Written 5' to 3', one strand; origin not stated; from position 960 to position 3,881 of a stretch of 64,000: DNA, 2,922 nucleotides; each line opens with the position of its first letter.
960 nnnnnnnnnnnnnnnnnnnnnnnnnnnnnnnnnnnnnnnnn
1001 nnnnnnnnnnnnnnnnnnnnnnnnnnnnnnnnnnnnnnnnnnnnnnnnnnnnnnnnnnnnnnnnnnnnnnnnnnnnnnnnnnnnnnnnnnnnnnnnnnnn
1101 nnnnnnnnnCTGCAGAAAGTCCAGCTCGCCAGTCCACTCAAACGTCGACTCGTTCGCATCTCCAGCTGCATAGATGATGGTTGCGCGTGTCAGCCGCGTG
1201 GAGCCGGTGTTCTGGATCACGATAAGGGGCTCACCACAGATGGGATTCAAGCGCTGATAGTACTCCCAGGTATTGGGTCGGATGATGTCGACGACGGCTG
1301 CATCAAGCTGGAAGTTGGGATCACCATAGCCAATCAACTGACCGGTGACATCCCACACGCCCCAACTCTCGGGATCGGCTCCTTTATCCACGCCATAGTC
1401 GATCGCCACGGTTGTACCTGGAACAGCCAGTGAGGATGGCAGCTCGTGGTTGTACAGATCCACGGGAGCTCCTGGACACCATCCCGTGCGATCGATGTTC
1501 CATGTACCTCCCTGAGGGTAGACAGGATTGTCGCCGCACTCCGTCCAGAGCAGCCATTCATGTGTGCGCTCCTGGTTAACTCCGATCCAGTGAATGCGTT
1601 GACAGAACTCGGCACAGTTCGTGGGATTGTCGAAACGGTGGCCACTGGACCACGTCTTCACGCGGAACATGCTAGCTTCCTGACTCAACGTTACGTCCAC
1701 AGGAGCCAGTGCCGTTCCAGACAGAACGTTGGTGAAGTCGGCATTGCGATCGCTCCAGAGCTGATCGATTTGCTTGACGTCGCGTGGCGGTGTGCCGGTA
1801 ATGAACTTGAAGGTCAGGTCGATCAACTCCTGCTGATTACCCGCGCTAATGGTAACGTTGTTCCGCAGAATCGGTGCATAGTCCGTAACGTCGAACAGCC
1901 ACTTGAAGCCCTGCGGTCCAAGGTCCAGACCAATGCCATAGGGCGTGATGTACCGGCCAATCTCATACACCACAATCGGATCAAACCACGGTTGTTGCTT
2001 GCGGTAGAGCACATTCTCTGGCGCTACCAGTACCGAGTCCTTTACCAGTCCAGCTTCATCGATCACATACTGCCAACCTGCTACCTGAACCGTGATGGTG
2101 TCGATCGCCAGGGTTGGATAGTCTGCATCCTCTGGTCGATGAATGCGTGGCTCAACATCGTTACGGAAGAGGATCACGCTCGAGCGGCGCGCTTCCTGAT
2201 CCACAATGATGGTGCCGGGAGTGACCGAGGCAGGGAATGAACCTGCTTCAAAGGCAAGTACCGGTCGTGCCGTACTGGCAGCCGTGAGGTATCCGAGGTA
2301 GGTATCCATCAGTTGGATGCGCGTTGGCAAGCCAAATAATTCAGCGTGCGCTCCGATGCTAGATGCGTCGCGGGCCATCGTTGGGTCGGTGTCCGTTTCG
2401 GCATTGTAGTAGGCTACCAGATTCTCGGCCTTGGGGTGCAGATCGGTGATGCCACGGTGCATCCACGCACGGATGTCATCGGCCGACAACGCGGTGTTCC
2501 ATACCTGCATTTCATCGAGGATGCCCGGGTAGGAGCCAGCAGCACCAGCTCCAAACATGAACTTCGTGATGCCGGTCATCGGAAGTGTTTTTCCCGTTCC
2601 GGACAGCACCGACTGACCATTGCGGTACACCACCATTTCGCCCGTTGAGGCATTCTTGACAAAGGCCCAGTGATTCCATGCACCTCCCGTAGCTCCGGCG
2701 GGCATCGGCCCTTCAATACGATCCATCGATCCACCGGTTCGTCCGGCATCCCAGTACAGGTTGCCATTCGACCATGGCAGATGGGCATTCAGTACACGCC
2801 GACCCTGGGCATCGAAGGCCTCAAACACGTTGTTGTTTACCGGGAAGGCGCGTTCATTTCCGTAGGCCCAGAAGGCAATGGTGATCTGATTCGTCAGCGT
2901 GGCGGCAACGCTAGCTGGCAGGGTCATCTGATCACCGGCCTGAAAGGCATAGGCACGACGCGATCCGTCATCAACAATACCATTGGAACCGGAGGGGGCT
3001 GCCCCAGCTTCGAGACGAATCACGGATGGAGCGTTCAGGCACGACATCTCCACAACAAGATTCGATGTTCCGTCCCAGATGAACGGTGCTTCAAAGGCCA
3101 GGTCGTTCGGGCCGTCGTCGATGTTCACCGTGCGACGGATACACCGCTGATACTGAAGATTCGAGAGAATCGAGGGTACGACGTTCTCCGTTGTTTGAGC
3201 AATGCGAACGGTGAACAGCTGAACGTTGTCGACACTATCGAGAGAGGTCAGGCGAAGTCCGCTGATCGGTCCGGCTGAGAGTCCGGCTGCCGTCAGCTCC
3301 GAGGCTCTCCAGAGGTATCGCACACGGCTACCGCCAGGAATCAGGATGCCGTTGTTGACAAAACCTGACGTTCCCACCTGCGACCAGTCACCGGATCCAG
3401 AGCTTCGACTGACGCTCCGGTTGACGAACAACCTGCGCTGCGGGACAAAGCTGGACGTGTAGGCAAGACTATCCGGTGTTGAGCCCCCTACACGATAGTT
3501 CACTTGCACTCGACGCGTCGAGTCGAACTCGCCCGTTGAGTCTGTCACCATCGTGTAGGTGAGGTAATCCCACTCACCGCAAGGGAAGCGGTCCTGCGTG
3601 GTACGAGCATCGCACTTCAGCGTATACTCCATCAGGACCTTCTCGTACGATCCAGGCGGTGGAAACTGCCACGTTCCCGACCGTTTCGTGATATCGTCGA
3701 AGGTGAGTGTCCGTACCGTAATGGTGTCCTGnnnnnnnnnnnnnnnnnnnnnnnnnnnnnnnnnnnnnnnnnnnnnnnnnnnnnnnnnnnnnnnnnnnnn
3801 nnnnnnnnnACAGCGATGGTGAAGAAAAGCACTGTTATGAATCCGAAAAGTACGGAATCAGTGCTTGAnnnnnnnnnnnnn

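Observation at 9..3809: Giant T9SS cargo combining PNGase F-like N-glycanase modules with an inserted LamG domain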

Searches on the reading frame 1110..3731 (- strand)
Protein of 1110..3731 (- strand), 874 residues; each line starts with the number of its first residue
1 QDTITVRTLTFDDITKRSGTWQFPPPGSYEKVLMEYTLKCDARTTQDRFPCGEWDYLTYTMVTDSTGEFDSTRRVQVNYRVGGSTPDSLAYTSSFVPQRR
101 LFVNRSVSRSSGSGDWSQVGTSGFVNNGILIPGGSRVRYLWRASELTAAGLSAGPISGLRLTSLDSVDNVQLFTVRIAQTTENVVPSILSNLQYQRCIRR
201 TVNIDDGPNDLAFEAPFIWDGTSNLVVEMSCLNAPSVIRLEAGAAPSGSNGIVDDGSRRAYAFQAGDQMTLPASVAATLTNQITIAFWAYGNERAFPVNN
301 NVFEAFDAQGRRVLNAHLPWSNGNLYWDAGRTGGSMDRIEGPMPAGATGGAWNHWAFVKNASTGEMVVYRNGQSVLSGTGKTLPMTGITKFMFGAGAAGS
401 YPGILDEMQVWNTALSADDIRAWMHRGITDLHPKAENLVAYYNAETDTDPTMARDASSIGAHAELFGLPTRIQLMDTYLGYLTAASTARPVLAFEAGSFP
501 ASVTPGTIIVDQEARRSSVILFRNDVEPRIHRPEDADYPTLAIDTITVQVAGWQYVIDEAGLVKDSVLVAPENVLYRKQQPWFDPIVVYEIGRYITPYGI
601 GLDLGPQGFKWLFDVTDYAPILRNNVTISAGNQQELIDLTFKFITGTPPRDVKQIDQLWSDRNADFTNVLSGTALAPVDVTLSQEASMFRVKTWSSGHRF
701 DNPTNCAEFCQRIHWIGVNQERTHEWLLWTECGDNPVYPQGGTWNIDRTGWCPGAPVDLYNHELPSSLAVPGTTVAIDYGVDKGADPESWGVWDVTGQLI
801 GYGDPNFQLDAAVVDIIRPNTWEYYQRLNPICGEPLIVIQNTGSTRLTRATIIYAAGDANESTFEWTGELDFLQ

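Call 28: predict_structure(alignment_id=A1)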
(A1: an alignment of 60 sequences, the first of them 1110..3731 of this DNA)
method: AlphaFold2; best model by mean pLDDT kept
length: 874 residues; sequences in the alignment: 60
mean_pLDDT: 88.8   pTM: 0.62
mean pLDDT of the five models: 88.8, 88.7, 87.3, 87.2, 87.0
residues with pLDDT >= 90: 551; 70-90: 268; 50-70: 53; < 50: 2
segments of 3 or more residues with pLDDT < 50: none
pLDDT, mean of each block of 10 residues (from residue 1): 90 87 93 92 72 76 83 81 86 93 91 87 91 94 95 96 95 96 90 92 96 95 96 95 85 92 91 93 97 86 93 91 93 92 84 96 97 96 95 90 95 97 93 96 90 92 91 90 93 93 92 90 69 73 88 90 90 89 77 81 80 94 92 86 95 93 86 88 95 86 71 91 90 68 63 87 93 94 71 91 96 86 73 79 96 84 93 93
secondary structure, 60 per line:
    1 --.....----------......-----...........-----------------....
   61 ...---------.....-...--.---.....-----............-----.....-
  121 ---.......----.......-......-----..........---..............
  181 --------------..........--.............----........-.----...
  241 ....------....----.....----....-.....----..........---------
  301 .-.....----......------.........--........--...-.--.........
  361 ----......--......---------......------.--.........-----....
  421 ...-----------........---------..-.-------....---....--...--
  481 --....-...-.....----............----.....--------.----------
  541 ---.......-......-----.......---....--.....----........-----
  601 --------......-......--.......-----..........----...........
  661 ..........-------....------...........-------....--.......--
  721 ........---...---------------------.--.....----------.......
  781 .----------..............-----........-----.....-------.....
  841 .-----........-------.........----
elements in order (helices of 4 or more, strands of 3 or more residues): E3-7 E18-23 E29-39 E57-63 E73-77 E79-81 E88-92 E98-109 E115-119 E124-130 E135-141 H143-148 E154-163 E167-180 E195-204 E207-219 E224-231 E238-244 E251-254 E259-263 E268-271 H273-277 E282-291 E303-307 E312-317 E324-332 E335-342 E352-360 E365-370 E373-378 E388-393 E403-411 H417-423 E438-442 E463-466 E470-473 E483-486 E488-490 E492-496 E501-512 E517-521 E544-550 E552-557 E563-569 E573-576 E579-583 E588-595 E609-614 H616-621 E624-630 E636-645 E650-665 H666-670 E678-681 E688-698 H706-709 E712-718 E721-728 E759-763 E774-781 E792-805 E811-818 H824-828 E836-841 E847-854 E862-870

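Call 32: fold_search(model_id=the predicted structure, library=pdb)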
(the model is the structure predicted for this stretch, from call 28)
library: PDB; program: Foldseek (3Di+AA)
matches with E <= 10: 1056; with E <= 0.001: 219
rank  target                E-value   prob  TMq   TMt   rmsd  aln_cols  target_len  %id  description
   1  1png                  2.3e-12  1.00  0.22  0.58   3.8       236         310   27  CRYSTAL STRUCTURE OF PEPTIDE-N(4)-(N-ACETYL-BETA-D-GLUCOSAMINYL) ASPARAGINE AMIDASE AT 2.2 ANGSTROMS RESOLUTION (released 1994-11-30)
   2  3pms                  1.9e-11  1.00  0.21  0.55   4.1       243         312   26  Recombinant peptide: N-glycanase F (PNGase F) (released 2011-01-26)
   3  1pgs                  3.1e-11  1.00  0.21  0.56   4.0       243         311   26  THE THREE-DIMENSIONAL STRUCTURE OF PNGASE F, A GLYCOSYLASPARAGINASE FROM FLAVOBACTERIUM MENINGOSEPTICUM (released 1995-01-26)
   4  1pnf_A                5.9e-11  1.00  0.22  0.58   3.8       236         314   27  PNGASE F COMPLEX WITH DI-N-ACETYLCHITOBIOSE (released 1996-03-08)
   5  4dqa                  4.3e-10  1.00  0.20  0.47  16.9       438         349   16  Crystal structure of a putative carbohydrate binding protein (BACOVA_03559) from Bacteroides ovatus ATCC 8483 at 1.50 A  (released 2012-03-21)
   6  4r4x                  4.8e-10  1.00  0.21  0.32  33.0       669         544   12  Structure of PNGF-II in C2 space group (released 2015-01-28)
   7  4r4z_D                3.8e-09  1.00  0.21  0.32  29.4       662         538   11  Structure of PNGF-II in P21 space group (released 2015-01-28)
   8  4r4z_A                4.0e-09  1.00  0.21  0.33  32.9       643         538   12  Structure of PNGF-II in P21 space group (released 2015-01-28)
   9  4r4z_B                5.4e-09  1.00  0.21  0.33  31.7       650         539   13  Structure of PNGF-II in P21 space group (released 2015-01-28)
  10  9lwg_A                1.4e-08  1.00  0.21  0.29   3.8       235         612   20  Zebrafish ovum lysosomal peptide:N-glycanase (released 2025-12-24)
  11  8a7d_C                1.4e-08  1.00  0.19  0.19   5.6       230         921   19  Partial dimer complex of PAPP-A and its inhibitor STC2 (released 2022-11-02)
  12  3ks7_D                1.5e-08  1.00  0.19  0.40   5.3       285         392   18  Crystal structure of Putative Peptide:N-glycosidase F (PNGase F) (YP_210507.1) from Bacteroides fragilis NCTC 9343 at  (released 2009-12-15)
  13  3ks7_A                3.9e-08  1.00  0.20  0.41   5.2       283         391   18  Crystal structure of Putative Peptide:N-glycosidase F (PNGase F) (YP_210507.1) from Bacteroides fragilis NCTC 9343 at  (released 2009-12-15)
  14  7zgn_A                7.6e-08  1.00  0.20  0.31  30.8       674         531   11  Plant/insect N-glycan active PNGase (released 2022-09-07)
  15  3ks7_B                1.1e-07  1.00  0.21  0.44   4.4       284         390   16  Crystal structure of Putative Peptide:N-glycosidase F (PNGase F) (YP_210507.1) from Bacteroides fragilis NCTC 9343 at  (released 2009-12-15)
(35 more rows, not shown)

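Call 40: search_solved_structures(query=A1, max_evalue=0.01, show_alignments=0)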
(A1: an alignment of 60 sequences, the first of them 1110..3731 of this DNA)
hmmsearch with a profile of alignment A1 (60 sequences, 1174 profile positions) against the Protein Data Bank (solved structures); distinct sequences matched with E-value up to 0.01: 21.
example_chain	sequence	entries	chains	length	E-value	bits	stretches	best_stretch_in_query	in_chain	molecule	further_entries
3pms_A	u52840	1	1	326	1e-29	106.3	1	620-831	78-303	Peptide:N-glycosidase F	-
1pnf_A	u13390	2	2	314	2.3e-29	105.1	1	620-828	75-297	PEPTIDE-N(4)-(N-ACETYL-BETA-D-GLUCOSAMINYL)ASPARAGINE AMIDASE F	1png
1pgs_A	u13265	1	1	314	2.4e-29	105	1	620-828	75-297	PEPTIDE-N(4)-(N-ACETYL-BETA-D-GLUCOSAMINYL)ASPARAGINE AMIDASE F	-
3ks7_A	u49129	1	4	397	1.1e-10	43.2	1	679-780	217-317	Putative Putative PNGase F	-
4qhb_A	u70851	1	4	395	4.5e-10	41.2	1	679-780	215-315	Uncharacterized protein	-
9lwg_A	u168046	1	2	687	4.7e-10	41.2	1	704-810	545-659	Si:dkey-256h2.1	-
4r4x_A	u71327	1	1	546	1.5e-08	36.2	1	684-835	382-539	PNGF-II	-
4r4z_A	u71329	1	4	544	2e-08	35.8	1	684-834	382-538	PNGF-II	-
8glk_D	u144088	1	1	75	1.8e-06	29.3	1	1095-1173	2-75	Endonuclease I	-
5hon_A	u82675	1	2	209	2.1e-06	29.1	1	380-457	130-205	Extracellular arabinanase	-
4dqa_A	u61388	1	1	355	1e-05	26.8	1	379-491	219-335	uncharacterized protein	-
7zgn_A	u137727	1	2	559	4.2e-05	24.8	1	704-807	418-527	Glpgli family protein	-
3flp_A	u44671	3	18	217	0.00014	23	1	381-456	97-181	SAP-like pentraxin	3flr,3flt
5jvk_A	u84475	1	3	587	0.00048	21.3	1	1083-1173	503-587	Uncharacterized protein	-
8glj_D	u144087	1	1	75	0.0012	20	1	1095-1173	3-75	Por secretion system C-terminal sorting domain-containing protein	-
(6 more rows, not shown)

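Call 45: find_related_loci(query=A1, collection=genome_contigs, flank=6000)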
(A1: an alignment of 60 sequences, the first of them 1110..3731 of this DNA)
Query A1 (874 aa) in genome_contigs; peptide patterns used: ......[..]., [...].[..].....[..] (x = any residue, [..] = any of these).
600 stretches matched a pattern (row limit reached: there are more); 594 encode a relative of the query (tblastn E <= 1e-3); the best 80 are kept; 80 distinct loci.
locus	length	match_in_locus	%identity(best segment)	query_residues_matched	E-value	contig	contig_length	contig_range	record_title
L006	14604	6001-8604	55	2-873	0e+0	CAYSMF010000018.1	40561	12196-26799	MAG TPA_asm: uncultured Melioribacter sp. isolate SRP278252_co3_515 genome assembly, contig: NODE_1343_length_40561_cov_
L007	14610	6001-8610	54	2-873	0e+0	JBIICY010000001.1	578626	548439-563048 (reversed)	MAG: Patescibacteria group bacterium isolate ME2000-08-01pf_3300043466_group1_bin64 Rohwer_bin1096_scaffold_3_c1, whole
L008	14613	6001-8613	53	2-874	0e+0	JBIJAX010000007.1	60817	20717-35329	MAG: Candidatus Kapaibacterium sp. isolate ME2006-08-01D12_3300042387_group2_bin83 Rohwer_bin1098_scaffold_93_c1, whole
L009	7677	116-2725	54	2-873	0e+0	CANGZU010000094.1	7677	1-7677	MAG: Ignavibacteria bacterium isolate RE-18aug17-99 genome assembly, contig: RE-18aug17-C16818, whole genome shotgun seq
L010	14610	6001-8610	54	2-874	0e+0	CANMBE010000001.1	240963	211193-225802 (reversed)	MAG: Ignavibacteria bacterium isolate ZH-15may19-110 genome assembly, contig: ZH-15May19-c18, whole genome shotgun seque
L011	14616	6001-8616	53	2-874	0e+0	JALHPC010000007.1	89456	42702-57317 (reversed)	MAG: Candidatus Kapaibacterium sp. isolate bin.207 c_000000001545, whole genome shotgun sequence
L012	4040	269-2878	54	2-873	0e+0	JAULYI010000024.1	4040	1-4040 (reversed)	MAG: Candidatus Kapaibacterium sp. isolate P_KAPA1 NODE_86559_length_4040_cov_3.387938, whole genome shotgun sequence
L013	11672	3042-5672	54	2-873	0e+0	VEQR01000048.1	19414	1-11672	MAG: Candidatus Kapaibacterium sp. isolate ZLKRG19 NODE_2519_length_19414_cov_10.021984, whole genome shotgun sequence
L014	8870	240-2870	54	2-873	0e+0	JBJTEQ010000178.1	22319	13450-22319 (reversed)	MAG: Candidatus Kapaibacterium sp. isolate samp_4321_metabat2_67 samp_4321_712525, whole genome shotgun sequence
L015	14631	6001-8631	52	2-873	0e+0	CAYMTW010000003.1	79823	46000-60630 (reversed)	MAG TPA_asm: uncultured Melioribacter sp. isolate binchicken_co298_307 genome assembly, contig: NODE_394_length_79823_co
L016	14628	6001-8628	52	2-873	0e+0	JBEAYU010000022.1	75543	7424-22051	MAG: Bacteroidota bacterium isolate NASQAN2011_332_B_bin.40 scaffold_962619, whole genome shotgun sequence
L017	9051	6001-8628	51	2-873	0e+0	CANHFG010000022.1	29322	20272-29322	MAG: Ignavibacteria bacterium isolate RE-18aug17-124 genome assembly, contig: RE-18aug17-C1893, whole genome shotgun seq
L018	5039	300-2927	51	2-873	0e+0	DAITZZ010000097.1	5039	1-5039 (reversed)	MAG TPA_asm: bacterium isolate CTOTU1238 NODE_15317_length_5039_cov_28.185193, whole genome shotgun sequence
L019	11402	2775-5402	50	2-873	0e+0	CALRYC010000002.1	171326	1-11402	MAG: Chitinophaga pinensis isolate JJ-MA1B5-281-8-m1-bin330 genome assembly, contig: JJ-MA1B5-281-C22, whole genome shot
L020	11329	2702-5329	48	2-873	0e+0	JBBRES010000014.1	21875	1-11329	MAG: Candidatus Kapaibacterium sp. isolate Co_metawrap_2512 Cmw_2512_k141_16725876_length_21875_cov_10.0000, whole genom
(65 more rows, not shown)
